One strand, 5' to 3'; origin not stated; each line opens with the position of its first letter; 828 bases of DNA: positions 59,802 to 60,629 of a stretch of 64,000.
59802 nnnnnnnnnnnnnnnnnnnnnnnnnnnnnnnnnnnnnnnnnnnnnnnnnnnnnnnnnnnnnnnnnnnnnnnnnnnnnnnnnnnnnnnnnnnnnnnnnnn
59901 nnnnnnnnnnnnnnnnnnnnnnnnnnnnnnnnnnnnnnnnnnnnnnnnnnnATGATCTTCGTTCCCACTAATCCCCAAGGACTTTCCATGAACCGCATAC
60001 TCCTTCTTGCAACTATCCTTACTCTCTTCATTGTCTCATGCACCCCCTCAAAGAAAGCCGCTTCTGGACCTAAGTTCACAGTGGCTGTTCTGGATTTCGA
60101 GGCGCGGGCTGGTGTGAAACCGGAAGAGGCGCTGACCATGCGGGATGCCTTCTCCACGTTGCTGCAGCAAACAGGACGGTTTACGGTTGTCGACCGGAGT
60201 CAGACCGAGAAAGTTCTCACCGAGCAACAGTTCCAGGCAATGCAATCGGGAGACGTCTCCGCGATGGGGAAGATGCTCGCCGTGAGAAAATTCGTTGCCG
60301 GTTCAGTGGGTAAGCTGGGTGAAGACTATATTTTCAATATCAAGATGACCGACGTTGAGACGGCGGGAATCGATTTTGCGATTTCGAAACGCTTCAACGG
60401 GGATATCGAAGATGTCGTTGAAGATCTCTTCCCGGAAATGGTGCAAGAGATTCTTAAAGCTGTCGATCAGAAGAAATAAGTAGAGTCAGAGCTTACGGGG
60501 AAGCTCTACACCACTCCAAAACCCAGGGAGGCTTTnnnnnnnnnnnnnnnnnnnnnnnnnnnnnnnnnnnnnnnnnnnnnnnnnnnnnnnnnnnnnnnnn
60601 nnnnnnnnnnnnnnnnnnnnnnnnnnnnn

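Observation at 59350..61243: TlpA-like oxidoreductase followed by two paralogous LpoB/CsgG-fold lipoproteins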

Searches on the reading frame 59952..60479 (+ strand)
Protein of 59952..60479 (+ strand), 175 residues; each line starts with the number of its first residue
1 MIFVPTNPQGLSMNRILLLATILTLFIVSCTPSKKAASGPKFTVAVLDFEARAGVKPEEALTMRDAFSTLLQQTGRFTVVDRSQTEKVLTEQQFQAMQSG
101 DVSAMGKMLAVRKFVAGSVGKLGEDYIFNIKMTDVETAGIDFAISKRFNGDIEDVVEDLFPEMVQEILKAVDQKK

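Call 3: search_protein_families(library=pfam, proteins=[window:59952-60479:+], max_evalue=1)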
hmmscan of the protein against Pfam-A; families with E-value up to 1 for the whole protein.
window:59952-60479:+ (175 aa): 5 families
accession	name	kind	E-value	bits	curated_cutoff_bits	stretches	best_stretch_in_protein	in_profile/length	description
PF03783.19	CsgG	-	3.5e-08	33.4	20.8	1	40-122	8-101/210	Curli production assembly/transport component CsgG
PF17680.6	FlgO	-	0.00027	21.2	22.6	1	62-138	40-115/130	FlgO protein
PF11684.13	DUF3280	-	0.0016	19.2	30.1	1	63-153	32-123/138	Protein of unknown function (DUF2380)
PF04052.18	TolB_N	-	0.011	16.2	22.4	1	42-135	13-100/106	TolB amino-terminal domain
PF13036.11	LpoB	-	0.012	15.9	22.3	1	65-138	52-137/147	Peptidoglycan-synthase activator LpoB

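Call 4: search_protein_families(library=ncbifam, proteins=[window:59952-60479:+], max_evalue=1)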
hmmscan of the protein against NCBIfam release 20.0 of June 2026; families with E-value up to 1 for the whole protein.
window:59952-60479:+ (175 aa): 6 families
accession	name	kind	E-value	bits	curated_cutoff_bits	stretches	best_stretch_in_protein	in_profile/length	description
NF049867.1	TP0183_fam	equivalog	0.0006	18.9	140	1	17-136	5-109/286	TP0183 family DNA metabolism protein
NF033729.0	borfam54_2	equivalog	0.024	14.3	30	1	15-44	10-34/226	complement regulator-acquiring protein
TIGR02722.1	lp_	equivalog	0.029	14.4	110.55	1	65-137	92-176/189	penicillin-binding protein activator LpoB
NF007214.0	PRK09636.1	subfamily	0.05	12.8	271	1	74-117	163-204/293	RNA polymerase sigma factor SigJ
TIGR03929.1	T7_esaA_Nterm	equivalog_domain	0.055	13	122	1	16-97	8-90/193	type VII secretion protein EsaA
NF052664.1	HP0135_fam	equivalog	0.1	12.8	85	1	15-35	1-21/43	HP0135 family lipoprotein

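Call 10: find_homologous_proteins(query=window:59952-60479:+, max_evalue=0.001)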
Query window:59952-60479:+ (175 aa): 26 proteins with E <= 0.001 among 124 candidates.
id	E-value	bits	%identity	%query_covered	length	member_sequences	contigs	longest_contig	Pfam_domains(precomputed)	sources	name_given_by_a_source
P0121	2.1e-96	338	99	93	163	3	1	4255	PF03783.21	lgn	-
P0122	1.6e-78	280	79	93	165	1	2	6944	PF03783.21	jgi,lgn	jgi:TolB-like protein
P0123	1.6e-70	254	72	91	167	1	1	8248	PF03783.21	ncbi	-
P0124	7.3e-67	242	68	93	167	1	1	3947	PF03783.21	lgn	-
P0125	1.3e-66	241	72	83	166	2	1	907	PF03783.21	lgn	-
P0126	1.2e-64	235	67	93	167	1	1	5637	PF03783.21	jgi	jgi:TolB-like protein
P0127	2.7e-64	234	70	90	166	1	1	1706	PF03783.21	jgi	jgi:TolB-like protein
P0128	5.0e-60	220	68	84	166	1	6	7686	PF03783.21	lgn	-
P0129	8.4e-50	187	55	83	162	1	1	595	-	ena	-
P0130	1.5e-49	186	53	89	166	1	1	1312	-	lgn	-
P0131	1.6e-49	186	56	88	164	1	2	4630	PF03783.21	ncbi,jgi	jgi:hypothetical protein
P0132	9.8e-48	180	53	98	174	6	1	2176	PF04052.19,PF03783.21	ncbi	-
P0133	1.1e-47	180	55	89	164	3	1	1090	PF03783.21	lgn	-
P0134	1.2e-47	180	52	93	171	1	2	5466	PF13036.12,PF03783.21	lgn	-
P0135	1.3e-47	179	53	93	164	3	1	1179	PF03783.21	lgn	-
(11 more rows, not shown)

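Call 30: predict_structure(alignment_id=A2)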
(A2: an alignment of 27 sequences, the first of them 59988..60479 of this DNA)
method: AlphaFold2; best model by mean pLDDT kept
length: 163 residues; sequences in the alignment: 27
mean_pLDDT: 78.7   pTM: 0.70
mean pLDDT of the five models: 78.7, 78.5, 75.8, 74.9, 72.8
residues with pLDDT >= 90: 72; 70-90: 34; 50-70: 48; < 50: 9
segments of 3 or more residues with pLDDT < 50: 17-23
pLDDT, mean of each block of 10 residues (from residue 1): 60 51 63 92 94 94 86 63 58 60 93 94 82 93 93 89 62
secondary structure, 60 per line:
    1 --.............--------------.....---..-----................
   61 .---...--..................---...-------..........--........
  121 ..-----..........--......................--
elements in order: H3-15 E30-34 H45-61 E65-67 H70-87 E101-110 E113-122 E128-137 H140-161

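Call 58: fold_search(model_id=the predicted structure, library=pdb)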
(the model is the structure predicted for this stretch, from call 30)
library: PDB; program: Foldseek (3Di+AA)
matches with E <= 10: 1463; with E <= 0.001: 77
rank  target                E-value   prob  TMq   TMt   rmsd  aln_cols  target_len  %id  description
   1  2w8b_A                5.8e-07  1.00  0.58  0.25   5.5       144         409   14  Crystal structure of processed TolB in complex with Pal (released 2009-02-17)
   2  4hrv_A                7.4e-07  1.00  0.53  0.61   5.8       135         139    9  Crystal Structure of Lipoprotein GNA1162 from Neisseria meningitidis (released 2013-04-24)
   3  4uv2_P                8.3e-07  1.00  0.44  0.34   9.9       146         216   18  Structure of the curli transport lipoprotein CsgG in a non-lipidated, pre-pore conformation (released 2014-09-24)
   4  4q6l                  1.2e-06  1.00  0.48  0.57   7.7       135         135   13  LpoB C-terminal domain from Salmonella enterica (Native) (released 2014-05-14)
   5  4uv2_O                1.2e-06  1.00  0.42  0.32  10.4       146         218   18  Structure of the curli transport lipoprotein CsgG in a non-lipidated, pre-pore conformation (released 2014-09-24)
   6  4uv2_F                1.5e-06  1.00  0.44  0.32  10.5       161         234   17  Structure of the curli transport lipoprotein CsgG in a non-lipidated, pre-pore conformation (released 2014-09-24)
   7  4uv2_B                2.0e-06  1.00  0.43  0.31  10.9       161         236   17  Structure of the curli transport lipoprotein CsgG in a non-lipidated, pre-pore conformation (released 2014-09-24)
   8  4pwz_A                2.2e-06  1.00  0.60  0.26   4.8       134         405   13  Crystal structure of TolB protein from Yersinia pestis CO92 (released 2014-04-02)
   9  4r40_A                2.5e-06  1.00  0.55  0.24   5.2       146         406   14  Crystal Structure of TolB/Pal complex from Yersinia pestis. (released 2014-09-03)
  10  4uv2_D                2.5e-06  1.00  0.43  0.31  10.8       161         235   17  Structure of the curli transport lipoprotein CsgG in a non-lipidated, pre-pore conformation (released 2014-09-24)
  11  4q6z_A                2.7e-06  1.00  0.52  0.61   6.9       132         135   14  LpoB C-terminal domain from Escherichia coli (released 2014-05-14)
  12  4uv2_G                2.9e-06  1.00  0.43  0.31  10.9       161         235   17  Structure of the curli transport lipoprotein CsgG in a non-lipidated, pre-pore conformation (released 2014-09-24)
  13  3iax_A                3.9e-06  1.00  0.57  0.25   4.7       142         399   15  The crystal structure of the TolB box of Colicin A in complex with TolB reveals important differences in the recruitme (released 2009-10-13)
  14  4uv2_J                4.2e-06  1.00  0.45  0.33  10.2       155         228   18  Structure of the curli transport lipoprotein CsgG in a non-lipidated, pre-pore conformation (released 2014-09-24)
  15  4uv2_E                4.7e-06  1.00  0.44  0.31  10.0       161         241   16  Structure of the curli transport lipoprotein CsgG in a non-lipidated, pre-pore conformation (released 2014-09-24)
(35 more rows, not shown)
